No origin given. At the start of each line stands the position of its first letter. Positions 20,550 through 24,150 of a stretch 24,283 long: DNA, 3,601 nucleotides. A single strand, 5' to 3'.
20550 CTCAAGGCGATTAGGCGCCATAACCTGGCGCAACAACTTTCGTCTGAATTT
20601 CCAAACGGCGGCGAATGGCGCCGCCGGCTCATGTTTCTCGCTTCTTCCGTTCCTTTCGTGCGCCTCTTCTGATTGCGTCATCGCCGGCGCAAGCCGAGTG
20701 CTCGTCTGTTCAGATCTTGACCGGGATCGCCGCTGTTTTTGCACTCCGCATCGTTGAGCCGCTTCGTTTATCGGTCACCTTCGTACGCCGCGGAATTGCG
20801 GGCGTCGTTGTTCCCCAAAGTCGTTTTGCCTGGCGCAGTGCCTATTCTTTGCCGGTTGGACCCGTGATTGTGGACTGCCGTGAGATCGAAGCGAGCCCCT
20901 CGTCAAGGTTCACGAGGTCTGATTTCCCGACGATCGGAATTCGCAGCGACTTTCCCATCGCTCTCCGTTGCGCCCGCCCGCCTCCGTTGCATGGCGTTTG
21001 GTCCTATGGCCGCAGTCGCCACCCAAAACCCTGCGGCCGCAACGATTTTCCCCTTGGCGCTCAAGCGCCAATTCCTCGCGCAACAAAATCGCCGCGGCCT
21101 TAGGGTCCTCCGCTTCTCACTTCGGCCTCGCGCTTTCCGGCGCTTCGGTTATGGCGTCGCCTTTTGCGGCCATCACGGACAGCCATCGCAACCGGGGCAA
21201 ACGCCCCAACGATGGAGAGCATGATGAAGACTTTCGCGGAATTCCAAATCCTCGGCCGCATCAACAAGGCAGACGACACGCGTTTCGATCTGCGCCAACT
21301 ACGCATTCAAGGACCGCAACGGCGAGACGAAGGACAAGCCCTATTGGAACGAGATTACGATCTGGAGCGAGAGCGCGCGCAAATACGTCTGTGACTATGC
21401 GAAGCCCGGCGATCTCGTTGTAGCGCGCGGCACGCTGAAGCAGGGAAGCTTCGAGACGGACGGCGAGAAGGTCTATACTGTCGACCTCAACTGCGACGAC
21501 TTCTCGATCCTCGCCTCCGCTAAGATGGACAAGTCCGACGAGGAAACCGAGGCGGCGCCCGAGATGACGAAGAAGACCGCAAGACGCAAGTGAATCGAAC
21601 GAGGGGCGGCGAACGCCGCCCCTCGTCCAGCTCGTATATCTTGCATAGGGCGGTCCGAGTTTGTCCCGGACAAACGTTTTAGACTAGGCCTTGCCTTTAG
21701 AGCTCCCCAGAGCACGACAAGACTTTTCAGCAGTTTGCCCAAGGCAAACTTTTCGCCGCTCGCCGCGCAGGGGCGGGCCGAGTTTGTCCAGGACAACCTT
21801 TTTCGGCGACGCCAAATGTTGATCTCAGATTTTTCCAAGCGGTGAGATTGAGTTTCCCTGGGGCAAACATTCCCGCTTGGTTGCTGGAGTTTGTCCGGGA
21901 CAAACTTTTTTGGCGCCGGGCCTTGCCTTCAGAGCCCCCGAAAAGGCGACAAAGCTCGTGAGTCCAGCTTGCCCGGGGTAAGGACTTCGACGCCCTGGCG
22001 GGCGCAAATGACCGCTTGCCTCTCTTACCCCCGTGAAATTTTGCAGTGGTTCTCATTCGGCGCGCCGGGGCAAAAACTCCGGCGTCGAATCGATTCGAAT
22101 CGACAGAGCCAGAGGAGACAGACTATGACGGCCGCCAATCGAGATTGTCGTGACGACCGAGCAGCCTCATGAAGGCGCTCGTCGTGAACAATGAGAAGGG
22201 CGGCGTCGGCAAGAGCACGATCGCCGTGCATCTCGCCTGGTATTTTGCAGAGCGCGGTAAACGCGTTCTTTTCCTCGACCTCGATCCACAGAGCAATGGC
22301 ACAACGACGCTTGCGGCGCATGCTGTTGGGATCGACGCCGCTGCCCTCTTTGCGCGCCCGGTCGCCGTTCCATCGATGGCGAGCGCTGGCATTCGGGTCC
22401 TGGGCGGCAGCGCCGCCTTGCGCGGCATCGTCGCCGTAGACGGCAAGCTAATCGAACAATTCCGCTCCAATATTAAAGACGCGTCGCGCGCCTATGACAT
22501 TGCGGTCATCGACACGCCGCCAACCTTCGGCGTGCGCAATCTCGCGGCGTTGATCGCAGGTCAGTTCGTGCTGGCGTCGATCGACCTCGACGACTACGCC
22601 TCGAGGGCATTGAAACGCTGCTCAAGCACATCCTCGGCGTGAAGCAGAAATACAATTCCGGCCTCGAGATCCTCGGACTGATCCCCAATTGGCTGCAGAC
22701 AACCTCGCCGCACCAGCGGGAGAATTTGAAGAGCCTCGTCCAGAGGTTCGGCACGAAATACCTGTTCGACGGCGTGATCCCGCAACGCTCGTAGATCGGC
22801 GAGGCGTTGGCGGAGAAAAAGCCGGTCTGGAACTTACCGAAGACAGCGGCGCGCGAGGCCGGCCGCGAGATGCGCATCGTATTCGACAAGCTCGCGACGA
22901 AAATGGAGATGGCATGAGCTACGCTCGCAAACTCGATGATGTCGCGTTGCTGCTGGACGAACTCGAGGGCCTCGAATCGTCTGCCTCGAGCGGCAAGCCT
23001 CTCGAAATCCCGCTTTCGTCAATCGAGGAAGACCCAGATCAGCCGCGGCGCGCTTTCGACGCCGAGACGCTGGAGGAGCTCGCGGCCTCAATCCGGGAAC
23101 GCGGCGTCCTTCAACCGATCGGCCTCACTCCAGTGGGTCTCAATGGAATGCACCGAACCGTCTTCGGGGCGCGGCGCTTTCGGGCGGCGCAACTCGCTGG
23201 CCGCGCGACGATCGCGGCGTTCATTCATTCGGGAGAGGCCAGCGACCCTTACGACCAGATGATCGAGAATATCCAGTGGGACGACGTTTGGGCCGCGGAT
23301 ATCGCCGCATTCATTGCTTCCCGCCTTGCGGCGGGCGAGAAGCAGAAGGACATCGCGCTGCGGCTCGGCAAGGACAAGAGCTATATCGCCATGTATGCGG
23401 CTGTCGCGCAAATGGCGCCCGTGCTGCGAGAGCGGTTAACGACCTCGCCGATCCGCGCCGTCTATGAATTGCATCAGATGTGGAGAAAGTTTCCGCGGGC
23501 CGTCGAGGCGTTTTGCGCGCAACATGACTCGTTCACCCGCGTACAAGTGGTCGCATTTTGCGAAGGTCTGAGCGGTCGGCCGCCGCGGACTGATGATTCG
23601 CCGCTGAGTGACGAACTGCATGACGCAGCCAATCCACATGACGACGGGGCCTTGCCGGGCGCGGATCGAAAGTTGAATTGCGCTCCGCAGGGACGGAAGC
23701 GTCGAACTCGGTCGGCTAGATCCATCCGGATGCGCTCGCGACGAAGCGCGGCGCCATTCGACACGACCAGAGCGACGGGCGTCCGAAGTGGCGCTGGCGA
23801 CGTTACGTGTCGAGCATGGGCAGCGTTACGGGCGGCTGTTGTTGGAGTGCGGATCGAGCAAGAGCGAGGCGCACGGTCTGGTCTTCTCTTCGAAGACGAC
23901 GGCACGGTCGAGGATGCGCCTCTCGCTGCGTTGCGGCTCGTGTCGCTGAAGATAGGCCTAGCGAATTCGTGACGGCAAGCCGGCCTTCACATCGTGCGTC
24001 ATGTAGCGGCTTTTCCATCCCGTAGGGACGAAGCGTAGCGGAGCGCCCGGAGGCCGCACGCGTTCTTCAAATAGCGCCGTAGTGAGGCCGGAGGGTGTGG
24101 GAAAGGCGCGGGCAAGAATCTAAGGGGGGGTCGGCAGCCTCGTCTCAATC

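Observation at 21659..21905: Five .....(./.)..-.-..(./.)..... palindromes with T-tracts: candidate centromere (parS) or iteron array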

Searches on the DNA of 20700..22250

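Call 49: search_rna_families(source=window, start=20700, end=22250, threshold=evalue, max_evalue=1)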
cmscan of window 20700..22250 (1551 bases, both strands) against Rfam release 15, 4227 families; matches with E-value up to 1: 1.
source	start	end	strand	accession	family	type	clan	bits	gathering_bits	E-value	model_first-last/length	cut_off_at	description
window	21440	21637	+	RF02225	sX6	Gene; sRNA;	-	14.2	40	0.52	1-342/342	no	Proteobacterial sRNA sX6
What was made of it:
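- Tried and rejected: Known RNA families: Rfam at a permissive E-value gave only a sub-threshold sX6 hit (call 49).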

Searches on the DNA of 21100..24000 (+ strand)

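Call 8: search_dna_similar(query=window:21100-24000:+, collection=plasmids, mode=distant, max_rows=25)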
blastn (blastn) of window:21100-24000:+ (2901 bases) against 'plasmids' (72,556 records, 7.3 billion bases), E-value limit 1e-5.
Records with a match: 66; places in all: 67; records where one place covers at least 80% of the query: 0.
Best place of each record, by identity: 90-95% 1; 80-90% 24; 60-80% 41.
By first word of the organism name: Bradyrhizobium 26; Sphingobium 8; Sphingomonas 6; Rhodococcus 5; Methylocystis 3; Rhizorhabdus 2; Novosphingobium 2; Azospirillum 2; Microvirga 2; Mycobacterium 2; and 8 more.
By predicted mobility (MOB-suite, as given by PLSDB): conjugative 33; mobilizable 22; non-mobilizable 11.
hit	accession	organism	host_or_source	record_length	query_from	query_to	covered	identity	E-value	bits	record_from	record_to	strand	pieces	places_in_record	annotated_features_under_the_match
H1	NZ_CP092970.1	Methylocystis parvus OBBP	Bacterial Monoculture,Mud, soil or ...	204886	3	2505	77%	80.2%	0e+0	2037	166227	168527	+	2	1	ParA family protein | ParB/RepB/Spo0J family partition protein | single-stranded DNA-binding protein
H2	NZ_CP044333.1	Methylocystis parvus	-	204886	3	2505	77%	80.2%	0e+0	2037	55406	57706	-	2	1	ParA family protein | ParB/RepB/Spo0J family partition protein | single-stranded DNA-binding protein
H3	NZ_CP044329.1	Methylocystis rosea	-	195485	1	2441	66%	76.6%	0e+0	1409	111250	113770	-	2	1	ParA family protein | ParB/RepB/Spo0J family partition protein | single-stranded DNA-binding protein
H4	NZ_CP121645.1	Bradyrhizobium barranii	Chamaecytisus prolifer var. ...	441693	1070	2273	17%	68.2%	4e-11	151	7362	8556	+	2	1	ParA family protein | ParB/RepB/Spo0J family partition protein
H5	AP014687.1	Bradyrhizobium diazoefficiens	Glycine max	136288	1070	2273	17%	68.0%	4e-11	147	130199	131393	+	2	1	ATPase | ParB-like partition protein | cytochrome bd-type quinol oxidase subunit 1-like protein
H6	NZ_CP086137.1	Bradyrhizobium barranii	Glycine max cv. AC Orford,Cell ...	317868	1070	2273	17%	68.0%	4e-11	147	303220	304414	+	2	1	ParA family protein | ParB/RepB/Spo0J family partition protein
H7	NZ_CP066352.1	Bradyrhizobium japonicum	Glycine max,DNA isolated from pure ...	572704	1070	2273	17%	68.0%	4e-11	147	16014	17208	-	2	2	ParA family protein | ParB/RepB/Spo0J family partition protein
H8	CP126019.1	Bradyrhizobium japonicum USDA 123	Glycine max,soybean,root nodule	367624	1070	2273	17%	68.0%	4e-11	147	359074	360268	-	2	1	ParA family protein | ParB/RepB/Spo0J family partition protein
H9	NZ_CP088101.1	Bradyrhizobium barranii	cell culture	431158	1070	2273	17%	67.8%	4e-11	148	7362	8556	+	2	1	ParA family protein | ParB/RepB/Spo0J family partition protein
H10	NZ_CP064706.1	Bradyrhizobium sp. 155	Acmispon strigosus,cell culture,root ...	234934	1923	2273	12%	67.2%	6e-15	92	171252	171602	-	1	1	ParB/RepB/Spo0J family partition protein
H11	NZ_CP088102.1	Bradyrhizobium barranii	cell culture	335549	1923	2273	12%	66.7%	6e-15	92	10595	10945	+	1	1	ParB/RepB/Spo0J family partition protein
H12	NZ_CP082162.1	Bradyrhizobium sp. 195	Acmispon strigosus,cell culture,root ...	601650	1926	2273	12%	67.1%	4e-17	100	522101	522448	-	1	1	ParB/RepB/Spo0J family partition protein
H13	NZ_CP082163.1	Bradyrhizobium sp. 195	Acmispon strigosus,cell culture,root ...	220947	1923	2273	12%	66.4%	4e-11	79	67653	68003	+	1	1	ParB/RepB/Spo0J family partition protein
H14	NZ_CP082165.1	Bradyrhizobium sp. 186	Acmispon strigosus,cell culture,root ...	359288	1923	2236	11%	66.9%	5e-10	76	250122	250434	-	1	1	ParB/RepB/Spo0J family partition protein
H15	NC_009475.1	Bradyrhizobium sp. BTAi1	-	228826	1923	2218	10%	68.9%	1e-17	101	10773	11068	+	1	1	ParB/RepB/Spo0J family partition protein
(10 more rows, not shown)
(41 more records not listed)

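Call 9: get_annotated_region(hit=H1, flank=8000)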
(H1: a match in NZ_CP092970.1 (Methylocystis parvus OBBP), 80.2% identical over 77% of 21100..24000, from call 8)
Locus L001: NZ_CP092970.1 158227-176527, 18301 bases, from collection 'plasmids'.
description: Methylocystis parvus OBBP plasmid pMpar-2, complete sequence
organism: Methylocystis parvus OBBP (NCBI taxid 1134912)
taxonomy: Bacteria; Pseudomonadota; Alphaproteobacteria; Hyphomicrobiales; Methylocystaceae; Methylocystis; Methylocystis parvus; Methylocystis parvus OBBP
host: -; source: Bacterial Monoculture,Mud, soil or sediment; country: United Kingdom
typing (MOB-suite, as given by PLSDB): non-mobilizable
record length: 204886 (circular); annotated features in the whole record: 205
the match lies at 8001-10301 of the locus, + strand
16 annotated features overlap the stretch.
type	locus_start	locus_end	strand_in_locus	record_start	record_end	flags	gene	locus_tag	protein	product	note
CDS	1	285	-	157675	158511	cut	-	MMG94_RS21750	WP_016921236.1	MFS transporter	GO:0055085 - transmembrane transport [Evidence IEA]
CDS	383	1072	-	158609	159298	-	-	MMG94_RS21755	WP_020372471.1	Crp/Fnr family transcriptional regulator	GO:0006355 - regulation of DNA-templated transcription [Evidence IEA]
CDS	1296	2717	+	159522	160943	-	-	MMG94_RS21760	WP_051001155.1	DUF1254 domain-containing protein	-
CDS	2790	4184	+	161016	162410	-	-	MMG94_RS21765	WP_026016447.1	DUF1254 domain-containing protein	-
CDS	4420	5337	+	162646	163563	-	-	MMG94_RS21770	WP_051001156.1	outer membrane beta-barrel protein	-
CDS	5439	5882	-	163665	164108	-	-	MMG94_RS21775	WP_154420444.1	transposase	GO:0006313 - DNA transposition [Evidence IEA]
CDS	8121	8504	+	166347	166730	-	-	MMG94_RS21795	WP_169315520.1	single-stranded DNA-binding protein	-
CDS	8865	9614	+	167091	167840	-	-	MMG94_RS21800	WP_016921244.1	ParA family protein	-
CDS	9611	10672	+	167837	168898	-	-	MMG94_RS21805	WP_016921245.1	ParB/RepB/Spo0J family partition protein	GO:0007059 - chromosome segregation [Evidence IEA]; GO:0000910 - cytokinesis [Evidence IEA]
CDS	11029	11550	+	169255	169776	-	mobC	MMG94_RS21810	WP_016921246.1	plasmid mobilization relaxosome protein MobC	-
CDS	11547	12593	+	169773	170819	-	-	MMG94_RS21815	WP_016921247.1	relaxase/mobilization nuclease domain-containing protein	-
CDS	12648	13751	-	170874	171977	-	-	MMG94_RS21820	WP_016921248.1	Fic family protein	-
CDS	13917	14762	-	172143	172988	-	-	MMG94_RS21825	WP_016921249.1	LPD7 domain-containing protein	-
CDS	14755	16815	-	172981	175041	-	-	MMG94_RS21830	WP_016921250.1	type IV secretory system conjugative DNA transfer family protein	-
CDS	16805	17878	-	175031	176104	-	virB11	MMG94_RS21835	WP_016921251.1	P-type DNA transfer ATPase VirB11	GO:0044097 - secretion by the type IV secretion system [Evidence IEA]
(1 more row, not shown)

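Call 10: get_annotated_region(hit=H3, flank=8000)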
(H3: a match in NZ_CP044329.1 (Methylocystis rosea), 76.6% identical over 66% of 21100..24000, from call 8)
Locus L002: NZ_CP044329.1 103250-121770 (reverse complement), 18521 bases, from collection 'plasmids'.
description: Methylocystis rosea strain BRCS1 plasmid unnamed1, complete sequence
organism: Methylocystis rosea (NCBI taxid 173366)
taxonomy: Bacteria; Pseudomonadota; Alphaproteobacteria; Hyphomicrobiales; Methylocystaceae; Methylocystis; Methylocystis rosea
host: -; source: -; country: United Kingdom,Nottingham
typing (MOB-suite, as given by PLSDB): non-mobilizable
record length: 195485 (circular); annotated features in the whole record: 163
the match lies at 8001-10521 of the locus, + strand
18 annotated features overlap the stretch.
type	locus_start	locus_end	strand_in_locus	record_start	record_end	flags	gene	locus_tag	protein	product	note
CDS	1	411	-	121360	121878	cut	petA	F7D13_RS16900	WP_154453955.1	ubiquinol-cytochrome c reductase iron-sulfur subunit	GO:0009060 - aerobic respiration [Evidence IEA]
CDS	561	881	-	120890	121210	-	-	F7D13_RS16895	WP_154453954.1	hypothetical protein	-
CDS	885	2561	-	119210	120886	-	merA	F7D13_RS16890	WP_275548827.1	mercury(II) reductase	-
CDS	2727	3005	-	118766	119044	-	merP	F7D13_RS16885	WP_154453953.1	mercury resistance system periplasmic binding protein MerP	-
CDS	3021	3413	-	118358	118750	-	merT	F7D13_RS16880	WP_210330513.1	mercuric ion transporter MerT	-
CDS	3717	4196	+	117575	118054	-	-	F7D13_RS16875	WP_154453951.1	helix-turn-helix domain-containing protein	-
CDS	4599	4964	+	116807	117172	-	-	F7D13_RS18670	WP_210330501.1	M28 family peptidase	-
CDS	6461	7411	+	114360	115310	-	-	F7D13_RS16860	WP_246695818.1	radical SAM protein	-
CDS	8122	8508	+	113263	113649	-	-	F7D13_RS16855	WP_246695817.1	single-stranded DNA-binding protein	-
CDS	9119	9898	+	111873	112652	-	-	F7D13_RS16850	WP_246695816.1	ParA family protein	-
CDS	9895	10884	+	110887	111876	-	-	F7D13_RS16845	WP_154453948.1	ParB/RepB/Spo0J family partition protein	GO:0007059 - chromosome segregation [Evidence IEA]; GO:0000910 - cytokinesis [Evidence IEA]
CDS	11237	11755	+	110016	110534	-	mobC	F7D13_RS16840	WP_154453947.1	plasmid mobilization relaxosome protein MobC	-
CDS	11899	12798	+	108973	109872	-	-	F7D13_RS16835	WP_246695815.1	relaxase/mobilization nuclease domain-containing protein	-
CDS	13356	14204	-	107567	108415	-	-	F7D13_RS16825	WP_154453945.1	P-loop NTPase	-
CDS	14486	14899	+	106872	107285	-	-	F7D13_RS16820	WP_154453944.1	hypothetical protein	-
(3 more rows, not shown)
